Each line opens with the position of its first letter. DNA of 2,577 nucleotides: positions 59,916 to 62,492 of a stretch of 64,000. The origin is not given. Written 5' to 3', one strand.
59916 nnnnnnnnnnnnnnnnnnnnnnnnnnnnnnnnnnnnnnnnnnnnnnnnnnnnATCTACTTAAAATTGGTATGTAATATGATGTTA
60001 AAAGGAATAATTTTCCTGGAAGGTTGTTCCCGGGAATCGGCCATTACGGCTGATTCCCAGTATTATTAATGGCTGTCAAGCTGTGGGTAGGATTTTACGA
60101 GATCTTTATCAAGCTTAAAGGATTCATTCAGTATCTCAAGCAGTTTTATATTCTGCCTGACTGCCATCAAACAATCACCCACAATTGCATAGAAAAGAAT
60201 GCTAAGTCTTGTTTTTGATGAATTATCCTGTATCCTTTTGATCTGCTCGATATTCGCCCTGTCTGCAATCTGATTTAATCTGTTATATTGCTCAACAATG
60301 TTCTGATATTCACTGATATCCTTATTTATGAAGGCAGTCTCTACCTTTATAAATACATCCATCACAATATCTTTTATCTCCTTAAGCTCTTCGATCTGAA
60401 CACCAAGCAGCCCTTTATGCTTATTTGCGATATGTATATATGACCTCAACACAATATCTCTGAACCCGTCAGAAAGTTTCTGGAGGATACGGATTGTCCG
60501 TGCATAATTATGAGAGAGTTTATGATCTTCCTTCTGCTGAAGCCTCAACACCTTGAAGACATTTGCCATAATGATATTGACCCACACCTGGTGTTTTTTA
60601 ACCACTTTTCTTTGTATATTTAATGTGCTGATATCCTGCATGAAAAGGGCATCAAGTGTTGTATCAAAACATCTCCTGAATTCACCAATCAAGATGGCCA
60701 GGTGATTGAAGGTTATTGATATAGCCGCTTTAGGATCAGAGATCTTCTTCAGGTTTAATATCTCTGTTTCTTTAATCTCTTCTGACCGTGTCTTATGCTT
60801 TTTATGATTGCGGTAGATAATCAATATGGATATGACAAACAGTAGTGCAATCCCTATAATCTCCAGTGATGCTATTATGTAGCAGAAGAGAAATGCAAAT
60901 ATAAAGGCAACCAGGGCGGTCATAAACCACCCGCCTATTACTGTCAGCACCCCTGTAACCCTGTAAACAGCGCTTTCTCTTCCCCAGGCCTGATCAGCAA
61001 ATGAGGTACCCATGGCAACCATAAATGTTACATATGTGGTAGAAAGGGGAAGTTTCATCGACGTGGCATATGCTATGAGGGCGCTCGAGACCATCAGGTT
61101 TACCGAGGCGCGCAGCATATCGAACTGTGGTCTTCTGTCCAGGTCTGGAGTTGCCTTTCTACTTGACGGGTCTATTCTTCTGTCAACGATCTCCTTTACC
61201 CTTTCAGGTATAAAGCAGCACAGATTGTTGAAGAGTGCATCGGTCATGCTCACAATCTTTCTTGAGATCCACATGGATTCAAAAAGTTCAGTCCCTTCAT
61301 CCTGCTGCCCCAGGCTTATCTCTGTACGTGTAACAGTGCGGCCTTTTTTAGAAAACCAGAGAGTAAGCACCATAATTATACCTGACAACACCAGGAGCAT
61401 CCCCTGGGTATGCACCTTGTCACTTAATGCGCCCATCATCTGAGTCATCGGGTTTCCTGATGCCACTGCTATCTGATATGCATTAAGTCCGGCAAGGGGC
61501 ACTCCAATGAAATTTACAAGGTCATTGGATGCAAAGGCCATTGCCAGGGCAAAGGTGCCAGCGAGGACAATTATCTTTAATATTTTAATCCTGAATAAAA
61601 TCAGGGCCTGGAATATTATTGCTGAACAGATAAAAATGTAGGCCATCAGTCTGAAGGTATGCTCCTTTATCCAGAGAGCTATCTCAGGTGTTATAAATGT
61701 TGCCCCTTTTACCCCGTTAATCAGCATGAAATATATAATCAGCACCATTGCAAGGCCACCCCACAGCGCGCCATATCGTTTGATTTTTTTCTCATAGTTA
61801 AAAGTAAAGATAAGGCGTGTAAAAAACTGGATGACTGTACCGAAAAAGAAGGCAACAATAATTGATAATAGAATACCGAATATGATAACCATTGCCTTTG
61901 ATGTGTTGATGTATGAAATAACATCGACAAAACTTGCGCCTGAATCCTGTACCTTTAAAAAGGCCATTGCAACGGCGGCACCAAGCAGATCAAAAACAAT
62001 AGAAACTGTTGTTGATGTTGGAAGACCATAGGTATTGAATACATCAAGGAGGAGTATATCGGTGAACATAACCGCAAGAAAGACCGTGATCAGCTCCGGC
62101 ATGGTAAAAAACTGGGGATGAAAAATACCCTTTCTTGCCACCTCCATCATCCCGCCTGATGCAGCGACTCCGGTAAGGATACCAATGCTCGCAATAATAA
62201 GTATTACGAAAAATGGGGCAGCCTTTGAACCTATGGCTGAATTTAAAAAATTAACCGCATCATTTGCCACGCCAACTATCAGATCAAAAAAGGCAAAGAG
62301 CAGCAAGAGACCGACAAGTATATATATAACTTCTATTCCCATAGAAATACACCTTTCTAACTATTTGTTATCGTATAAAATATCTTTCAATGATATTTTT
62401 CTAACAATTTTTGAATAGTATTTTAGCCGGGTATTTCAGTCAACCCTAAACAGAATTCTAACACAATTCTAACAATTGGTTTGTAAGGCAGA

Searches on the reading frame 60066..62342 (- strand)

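Call 7: search_protein_families(library=pfam, proteins=[window:60066-62342:-], max_evalue=0.0001)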
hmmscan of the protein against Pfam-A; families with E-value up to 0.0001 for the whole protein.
window:60066-62342:- (758 aa): 1 family
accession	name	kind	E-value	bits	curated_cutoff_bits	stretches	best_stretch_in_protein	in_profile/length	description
PF01384.25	PHO4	-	4.8e-26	92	33.7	2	26-330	3-261/350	Phosphate transporter family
